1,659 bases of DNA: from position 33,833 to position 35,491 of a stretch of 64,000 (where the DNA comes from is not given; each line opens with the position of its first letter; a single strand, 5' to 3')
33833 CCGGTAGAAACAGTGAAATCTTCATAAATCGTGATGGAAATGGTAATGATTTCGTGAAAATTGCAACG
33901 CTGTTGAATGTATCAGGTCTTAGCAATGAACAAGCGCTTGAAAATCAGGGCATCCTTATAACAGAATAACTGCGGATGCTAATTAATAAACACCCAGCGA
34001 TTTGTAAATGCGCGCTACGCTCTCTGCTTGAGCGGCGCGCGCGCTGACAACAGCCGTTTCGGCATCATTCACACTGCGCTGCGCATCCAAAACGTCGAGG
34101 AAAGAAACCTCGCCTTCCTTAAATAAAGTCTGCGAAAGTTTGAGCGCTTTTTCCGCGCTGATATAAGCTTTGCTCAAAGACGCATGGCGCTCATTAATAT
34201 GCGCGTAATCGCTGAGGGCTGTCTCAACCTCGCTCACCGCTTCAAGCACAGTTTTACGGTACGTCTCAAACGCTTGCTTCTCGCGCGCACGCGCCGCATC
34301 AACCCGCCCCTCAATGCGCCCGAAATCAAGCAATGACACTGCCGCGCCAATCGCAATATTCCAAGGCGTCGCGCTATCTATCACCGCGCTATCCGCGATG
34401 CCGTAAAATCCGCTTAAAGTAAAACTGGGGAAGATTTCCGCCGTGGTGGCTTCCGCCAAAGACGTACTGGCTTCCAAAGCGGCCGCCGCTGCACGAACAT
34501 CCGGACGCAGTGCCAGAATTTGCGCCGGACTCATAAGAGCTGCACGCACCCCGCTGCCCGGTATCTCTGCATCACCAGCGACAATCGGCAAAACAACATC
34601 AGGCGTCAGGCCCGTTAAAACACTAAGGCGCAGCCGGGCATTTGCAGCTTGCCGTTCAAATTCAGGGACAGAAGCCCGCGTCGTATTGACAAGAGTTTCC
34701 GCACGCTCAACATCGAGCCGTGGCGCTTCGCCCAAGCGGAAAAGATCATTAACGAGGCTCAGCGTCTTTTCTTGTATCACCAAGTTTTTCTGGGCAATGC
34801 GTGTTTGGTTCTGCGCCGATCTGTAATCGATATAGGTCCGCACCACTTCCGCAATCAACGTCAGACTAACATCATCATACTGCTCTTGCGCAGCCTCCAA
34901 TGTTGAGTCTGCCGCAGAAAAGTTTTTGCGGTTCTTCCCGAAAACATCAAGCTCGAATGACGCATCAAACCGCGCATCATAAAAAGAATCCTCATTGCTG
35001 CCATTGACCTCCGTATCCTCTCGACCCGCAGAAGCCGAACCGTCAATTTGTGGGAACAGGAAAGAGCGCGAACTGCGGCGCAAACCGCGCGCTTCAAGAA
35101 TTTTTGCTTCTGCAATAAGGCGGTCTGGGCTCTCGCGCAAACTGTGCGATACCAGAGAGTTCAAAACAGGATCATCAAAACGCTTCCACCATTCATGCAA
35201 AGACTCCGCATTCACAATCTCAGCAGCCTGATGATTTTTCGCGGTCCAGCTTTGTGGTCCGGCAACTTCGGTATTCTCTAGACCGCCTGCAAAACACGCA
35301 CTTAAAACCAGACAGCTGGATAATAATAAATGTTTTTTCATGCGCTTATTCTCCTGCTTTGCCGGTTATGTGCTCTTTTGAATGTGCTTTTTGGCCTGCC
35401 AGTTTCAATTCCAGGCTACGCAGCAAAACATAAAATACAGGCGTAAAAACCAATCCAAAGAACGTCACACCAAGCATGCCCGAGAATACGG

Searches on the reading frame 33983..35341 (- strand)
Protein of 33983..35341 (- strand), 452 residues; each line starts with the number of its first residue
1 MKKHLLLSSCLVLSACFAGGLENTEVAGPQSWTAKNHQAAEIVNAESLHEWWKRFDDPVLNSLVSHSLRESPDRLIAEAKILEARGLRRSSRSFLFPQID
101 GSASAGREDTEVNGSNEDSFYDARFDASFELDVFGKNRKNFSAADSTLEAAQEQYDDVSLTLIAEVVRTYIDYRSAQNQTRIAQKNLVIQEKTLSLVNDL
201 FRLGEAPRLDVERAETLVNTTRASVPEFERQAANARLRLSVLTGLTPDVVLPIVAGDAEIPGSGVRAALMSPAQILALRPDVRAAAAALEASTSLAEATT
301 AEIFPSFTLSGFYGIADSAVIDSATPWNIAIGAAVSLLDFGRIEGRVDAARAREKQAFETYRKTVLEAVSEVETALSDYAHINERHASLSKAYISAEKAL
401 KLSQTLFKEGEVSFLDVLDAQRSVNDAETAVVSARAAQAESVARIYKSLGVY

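Call 15: search_protein_families(library=pfam, proteins=[window:33983-35341:-], max_evalue=0.001)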
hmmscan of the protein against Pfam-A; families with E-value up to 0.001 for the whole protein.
window:33983-35341:- (452 aa): 1 family
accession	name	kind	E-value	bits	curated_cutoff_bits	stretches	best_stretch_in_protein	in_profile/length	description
PF02321.23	OEP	-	3.3e-54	184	22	2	273-450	6-187/187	Outer membrane efflux protein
